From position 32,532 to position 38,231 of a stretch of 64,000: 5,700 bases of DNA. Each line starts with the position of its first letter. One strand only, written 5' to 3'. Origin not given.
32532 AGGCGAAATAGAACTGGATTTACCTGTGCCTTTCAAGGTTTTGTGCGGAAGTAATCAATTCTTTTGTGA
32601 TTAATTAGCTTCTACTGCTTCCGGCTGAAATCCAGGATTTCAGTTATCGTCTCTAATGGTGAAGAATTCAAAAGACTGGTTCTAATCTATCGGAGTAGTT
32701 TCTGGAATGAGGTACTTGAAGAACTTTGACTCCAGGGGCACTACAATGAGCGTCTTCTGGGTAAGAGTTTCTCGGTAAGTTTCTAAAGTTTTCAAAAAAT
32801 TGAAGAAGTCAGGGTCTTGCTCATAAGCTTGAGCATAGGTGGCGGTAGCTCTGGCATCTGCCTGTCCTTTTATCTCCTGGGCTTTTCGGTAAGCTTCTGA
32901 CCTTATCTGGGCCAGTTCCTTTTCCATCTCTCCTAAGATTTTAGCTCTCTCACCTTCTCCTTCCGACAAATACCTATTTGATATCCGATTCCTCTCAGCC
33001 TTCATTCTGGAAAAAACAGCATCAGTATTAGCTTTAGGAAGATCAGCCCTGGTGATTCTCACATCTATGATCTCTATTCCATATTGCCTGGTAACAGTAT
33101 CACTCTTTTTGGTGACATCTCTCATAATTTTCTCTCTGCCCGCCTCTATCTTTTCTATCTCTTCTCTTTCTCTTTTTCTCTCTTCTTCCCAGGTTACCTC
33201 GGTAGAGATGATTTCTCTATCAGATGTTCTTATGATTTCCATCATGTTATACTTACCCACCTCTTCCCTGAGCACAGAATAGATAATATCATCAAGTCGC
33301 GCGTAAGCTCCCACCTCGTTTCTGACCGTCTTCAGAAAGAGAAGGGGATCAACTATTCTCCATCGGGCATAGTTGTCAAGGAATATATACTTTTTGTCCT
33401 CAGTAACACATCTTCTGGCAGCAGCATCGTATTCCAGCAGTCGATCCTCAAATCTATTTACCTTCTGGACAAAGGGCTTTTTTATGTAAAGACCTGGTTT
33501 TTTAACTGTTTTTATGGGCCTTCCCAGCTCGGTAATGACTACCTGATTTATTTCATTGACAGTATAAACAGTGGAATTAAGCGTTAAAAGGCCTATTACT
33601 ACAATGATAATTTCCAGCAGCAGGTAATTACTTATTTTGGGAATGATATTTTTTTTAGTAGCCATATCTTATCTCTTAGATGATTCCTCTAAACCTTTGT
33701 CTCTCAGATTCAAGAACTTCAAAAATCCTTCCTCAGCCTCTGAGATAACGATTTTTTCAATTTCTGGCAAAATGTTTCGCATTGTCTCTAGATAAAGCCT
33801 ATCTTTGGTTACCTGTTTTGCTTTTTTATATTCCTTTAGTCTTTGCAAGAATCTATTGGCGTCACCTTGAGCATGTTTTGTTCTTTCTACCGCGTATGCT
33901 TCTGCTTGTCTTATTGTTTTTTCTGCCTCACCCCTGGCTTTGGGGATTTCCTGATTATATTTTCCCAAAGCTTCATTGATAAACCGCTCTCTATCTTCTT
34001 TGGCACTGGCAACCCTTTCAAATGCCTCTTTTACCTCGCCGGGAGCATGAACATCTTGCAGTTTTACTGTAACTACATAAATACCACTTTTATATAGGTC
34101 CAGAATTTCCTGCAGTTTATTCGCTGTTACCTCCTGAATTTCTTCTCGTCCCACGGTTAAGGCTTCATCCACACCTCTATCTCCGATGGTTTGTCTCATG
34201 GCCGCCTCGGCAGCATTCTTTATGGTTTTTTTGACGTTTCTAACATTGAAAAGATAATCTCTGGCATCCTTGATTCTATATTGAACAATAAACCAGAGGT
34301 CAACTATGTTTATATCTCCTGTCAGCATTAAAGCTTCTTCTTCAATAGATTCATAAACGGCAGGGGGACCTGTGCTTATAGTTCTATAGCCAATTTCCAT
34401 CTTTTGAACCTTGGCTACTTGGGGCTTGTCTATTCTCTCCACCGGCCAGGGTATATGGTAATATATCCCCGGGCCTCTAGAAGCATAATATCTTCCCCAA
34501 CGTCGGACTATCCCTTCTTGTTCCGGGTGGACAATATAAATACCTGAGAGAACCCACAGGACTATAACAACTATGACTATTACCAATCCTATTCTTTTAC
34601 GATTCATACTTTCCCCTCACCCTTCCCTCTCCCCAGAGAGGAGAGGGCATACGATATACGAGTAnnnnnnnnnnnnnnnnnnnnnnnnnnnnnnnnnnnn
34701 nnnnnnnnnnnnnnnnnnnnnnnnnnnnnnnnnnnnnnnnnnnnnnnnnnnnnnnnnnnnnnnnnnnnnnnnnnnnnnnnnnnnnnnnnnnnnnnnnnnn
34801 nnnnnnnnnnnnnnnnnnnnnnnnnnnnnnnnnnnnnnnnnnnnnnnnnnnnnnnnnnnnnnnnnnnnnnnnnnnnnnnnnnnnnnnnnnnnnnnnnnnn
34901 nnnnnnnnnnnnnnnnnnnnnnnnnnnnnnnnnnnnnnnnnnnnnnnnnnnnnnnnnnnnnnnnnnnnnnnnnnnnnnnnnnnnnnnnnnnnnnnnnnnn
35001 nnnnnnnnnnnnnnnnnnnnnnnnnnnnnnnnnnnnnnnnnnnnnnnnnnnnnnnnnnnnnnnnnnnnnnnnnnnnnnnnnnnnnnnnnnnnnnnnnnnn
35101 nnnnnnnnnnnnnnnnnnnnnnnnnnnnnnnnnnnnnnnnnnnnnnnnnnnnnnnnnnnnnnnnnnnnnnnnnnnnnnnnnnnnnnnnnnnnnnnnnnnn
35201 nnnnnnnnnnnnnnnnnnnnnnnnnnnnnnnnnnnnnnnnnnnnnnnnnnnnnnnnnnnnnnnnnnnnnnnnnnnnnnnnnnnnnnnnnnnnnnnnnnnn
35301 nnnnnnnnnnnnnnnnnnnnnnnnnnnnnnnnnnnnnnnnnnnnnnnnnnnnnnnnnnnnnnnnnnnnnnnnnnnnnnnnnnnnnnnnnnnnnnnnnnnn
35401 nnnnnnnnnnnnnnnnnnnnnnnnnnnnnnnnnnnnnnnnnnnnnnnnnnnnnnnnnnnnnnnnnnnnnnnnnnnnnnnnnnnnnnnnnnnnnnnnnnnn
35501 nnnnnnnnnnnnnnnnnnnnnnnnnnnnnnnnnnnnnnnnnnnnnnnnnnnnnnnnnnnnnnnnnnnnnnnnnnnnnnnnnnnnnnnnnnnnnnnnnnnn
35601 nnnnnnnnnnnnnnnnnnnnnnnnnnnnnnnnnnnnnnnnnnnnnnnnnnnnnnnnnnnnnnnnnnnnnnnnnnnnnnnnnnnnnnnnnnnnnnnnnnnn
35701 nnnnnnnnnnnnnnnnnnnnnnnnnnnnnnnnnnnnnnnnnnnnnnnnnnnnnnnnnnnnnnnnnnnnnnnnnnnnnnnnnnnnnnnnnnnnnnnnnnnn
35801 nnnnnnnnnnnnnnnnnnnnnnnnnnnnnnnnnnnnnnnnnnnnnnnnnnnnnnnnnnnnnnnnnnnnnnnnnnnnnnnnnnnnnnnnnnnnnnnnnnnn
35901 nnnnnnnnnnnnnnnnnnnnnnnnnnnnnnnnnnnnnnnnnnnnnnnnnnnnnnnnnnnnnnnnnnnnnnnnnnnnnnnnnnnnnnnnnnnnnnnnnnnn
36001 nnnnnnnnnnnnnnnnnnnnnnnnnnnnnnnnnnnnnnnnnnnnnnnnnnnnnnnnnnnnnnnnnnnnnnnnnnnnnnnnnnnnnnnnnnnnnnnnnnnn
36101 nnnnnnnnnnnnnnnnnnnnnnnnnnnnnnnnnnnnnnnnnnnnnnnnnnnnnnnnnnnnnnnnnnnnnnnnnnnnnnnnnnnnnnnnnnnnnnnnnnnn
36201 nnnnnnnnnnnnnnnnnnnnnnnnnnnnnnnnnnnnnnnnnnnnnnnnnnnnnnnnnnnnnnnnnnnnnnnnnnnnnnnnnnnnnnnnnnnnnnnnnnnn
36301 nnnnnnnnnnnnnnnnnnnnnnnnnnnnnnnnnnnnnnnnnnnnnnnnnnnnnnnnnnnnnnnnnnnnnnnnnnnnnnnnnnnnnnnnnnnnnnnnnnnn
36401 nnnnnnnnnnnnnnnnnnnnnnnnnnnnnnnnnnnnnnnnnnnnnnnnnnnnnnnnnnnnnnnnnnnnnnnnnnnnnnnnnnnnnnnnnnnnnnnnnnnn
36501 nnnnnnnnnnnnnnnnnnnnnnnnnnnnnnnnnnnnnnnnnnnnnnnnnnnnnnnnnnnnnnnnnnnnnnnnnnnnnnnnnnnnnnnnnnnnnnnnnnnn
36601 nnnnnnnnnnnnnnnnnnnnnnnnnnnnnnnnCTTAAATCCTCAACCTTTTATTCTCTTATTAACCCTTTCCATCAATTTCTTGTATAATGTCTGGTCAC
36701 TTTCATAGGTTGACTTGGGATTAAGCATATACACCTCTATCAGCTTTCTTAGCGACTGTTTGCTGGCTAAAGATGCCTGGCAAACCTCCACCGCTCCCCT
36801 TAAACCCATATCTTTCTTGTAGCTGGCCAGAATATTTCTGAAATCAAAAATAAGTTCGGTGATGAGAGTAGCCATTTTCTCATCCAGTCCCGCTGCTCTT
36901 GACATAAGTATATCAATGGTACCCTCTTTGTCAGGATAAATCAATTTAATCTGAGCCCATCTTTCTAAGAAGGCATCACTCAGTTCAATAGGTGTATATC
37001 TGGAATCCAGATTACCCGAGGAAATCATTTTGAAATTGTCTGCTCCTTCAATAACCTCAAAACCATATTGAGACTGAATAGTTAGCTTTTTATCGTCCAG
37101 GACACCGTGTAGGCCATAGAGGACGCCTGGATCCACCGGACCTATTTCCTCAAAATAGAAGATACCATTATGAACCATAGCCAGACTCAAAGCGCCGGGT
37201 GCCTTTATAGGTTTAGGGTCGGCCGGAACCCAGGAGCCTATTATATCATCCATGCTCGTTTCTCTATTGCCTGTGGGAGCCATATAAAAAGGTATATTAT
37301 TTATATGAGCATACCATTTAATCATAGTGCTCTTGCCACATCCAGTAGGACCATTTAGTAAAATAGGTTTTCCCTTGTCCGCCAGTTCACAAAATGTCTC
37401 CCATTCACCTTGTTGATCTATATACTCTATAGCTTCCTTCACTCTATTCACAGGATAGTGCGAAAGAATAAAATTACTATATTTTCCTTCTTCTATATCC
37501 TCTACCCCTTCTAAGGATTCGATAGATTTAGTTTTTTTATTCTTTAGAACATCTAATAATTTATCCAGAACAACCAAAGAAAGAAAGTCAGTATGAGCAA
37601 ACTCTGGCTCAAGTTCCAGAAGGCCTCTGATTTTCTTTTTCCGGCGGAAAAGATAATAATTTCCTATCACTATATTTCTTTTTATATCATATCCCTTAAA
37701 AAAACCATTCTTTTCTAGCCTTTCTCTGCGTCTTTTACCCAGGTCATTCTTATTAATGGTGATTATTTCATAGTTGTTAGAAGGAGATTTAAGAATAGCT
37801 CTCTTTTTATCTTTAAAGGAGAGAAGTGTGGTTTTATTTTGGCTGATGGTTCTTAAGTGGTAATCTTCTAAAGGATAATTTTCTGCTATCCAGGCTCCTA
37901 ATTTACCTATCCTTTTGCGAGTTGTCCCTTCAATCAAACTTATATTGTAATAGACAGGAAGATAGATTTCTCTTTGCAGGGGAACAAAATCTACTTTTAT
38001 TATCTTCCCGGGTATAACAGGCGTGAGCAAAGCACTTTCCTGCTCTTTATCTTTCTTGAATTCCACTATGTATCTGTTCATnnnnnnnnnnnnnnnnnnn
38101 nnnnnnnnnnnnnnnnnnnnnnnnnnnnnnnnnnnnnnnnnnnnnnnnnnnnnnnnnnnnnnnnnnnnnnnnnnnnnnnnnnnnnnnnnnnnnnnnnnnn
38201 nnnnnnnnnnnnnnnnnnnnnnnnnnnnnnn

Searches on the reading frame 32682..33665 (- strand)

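Call 68: search_protein_families(library=padloc, proteins=[window:32682-33665:-], max_evalue=0.01)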
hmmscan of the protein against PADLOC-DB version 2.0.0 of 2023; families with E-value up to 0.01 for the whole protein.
window:32682-33665:- (327 aa): 0 families

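Call 69: search_protein_families(library=pfam, proteins=[window:32682-33665:-])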
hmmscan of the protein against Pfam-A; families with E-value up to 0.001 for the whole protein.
window:32682-33665:- (327 aa): 2 families
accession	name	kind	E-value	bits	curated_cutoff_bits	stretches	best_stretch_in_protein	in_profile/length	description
PF01145.31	Band_7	-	3.2e-21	76.6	23.6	1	35-231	2-167/176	SPFH domain / Band 7 family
PF04914.18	DltD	-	0.00058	19.8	22.7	1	160-319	147-287/348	DltD protein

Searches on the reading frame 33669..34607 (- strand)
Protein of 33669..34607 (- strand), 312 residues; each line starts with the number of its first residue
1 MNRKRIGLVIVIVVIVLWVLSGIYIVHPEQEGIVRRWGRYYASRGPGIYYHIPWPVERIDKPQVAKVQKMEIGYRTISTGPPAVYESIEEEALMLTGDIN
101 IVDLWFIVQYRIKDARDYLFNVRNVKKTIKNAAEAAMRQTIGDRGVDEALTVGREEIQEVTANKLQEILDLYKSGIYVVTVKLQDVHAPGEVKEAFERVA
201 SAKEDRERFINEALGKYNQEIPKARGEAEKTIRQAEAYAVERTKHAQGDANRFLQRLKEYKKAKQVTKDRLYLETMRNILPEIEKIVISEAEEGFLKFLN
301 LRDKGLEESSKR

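Call 68: search_protein_families(library=padloc, proteins=[window:33669-34607:-], max_evalue=0.01)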
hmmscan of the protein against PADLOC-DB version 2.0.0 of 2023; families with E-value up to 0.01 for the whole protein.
window:33669-34607:- (312 aa): 0 families

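Call 69: search_protein_families(library=pfam, proteins=[window:33669-34607:-])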
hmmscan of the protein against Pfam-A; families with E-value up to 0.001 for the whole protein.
window:33669-34607:- (312 aa): 1 family
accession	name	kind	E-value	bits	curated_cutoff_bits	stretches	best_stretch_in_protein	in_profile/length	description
PF01145.31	Band_7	-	1.5e-20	74.5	23.6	1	25-228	2-176/176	SPFH domain / Band 7 family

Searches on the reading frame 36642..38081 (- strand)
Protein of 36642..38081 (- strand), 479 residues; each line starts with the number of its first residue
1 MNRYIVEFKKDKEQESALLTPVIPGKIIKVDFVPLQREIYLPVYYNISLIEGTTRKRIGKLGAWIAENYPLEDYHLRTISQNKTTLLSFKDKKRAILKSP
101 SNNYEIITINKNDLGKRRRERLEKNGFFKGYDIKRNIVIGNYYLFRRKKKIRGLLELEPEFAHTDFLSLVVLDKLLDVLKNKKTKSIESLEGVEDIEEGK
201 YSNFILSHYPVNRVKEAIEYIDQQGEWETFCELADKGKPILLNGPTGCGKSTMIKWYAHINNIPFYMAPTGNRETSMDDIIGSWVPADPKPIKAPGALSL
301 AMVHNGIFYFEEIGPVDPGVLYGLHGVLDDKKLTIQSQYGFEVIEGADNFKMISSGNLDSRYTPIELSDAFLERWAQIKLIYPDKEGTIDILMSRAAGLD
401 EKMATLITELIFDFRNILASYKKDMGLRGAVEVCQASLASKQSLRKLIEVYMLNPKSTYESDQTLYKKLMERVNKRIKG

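Call 10: search_protein_families(library=pfam, proteins=[window:36642-38081:-])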
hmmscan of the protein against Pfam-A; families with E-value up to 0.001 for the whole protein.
window:36642-38081:- (479 aa): 1 family
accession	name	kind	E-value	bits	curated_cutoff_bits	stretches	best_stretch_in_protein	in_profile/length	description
PF07728.20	AAA_5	-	6.7e-12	46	22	1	240-374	2-138/139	AAA domain (dynein-related subfamily)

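Call 68: search_protein_families(library=padloc, proteins=[window:36642-38081:-], max_evalue=0.01)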
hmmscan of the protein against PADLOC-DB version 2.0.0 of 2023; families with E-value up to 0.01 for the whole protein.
window:36642-38081:- (479 aa): 4 families
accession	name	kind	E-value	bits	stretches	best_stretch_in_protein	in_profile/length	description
PDLC02196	IetA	-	0.00013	19.5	1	200-268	87-153/374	-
PDLC02855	DpdF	-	0.0055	13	0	234-256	154-176/825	DpdF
PDLC04140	mad8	-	0.0069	13.9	0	236-255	26-45/314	mads_8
PDLC02911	VakA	-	0.0099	14.5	0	240-269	5-34/163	-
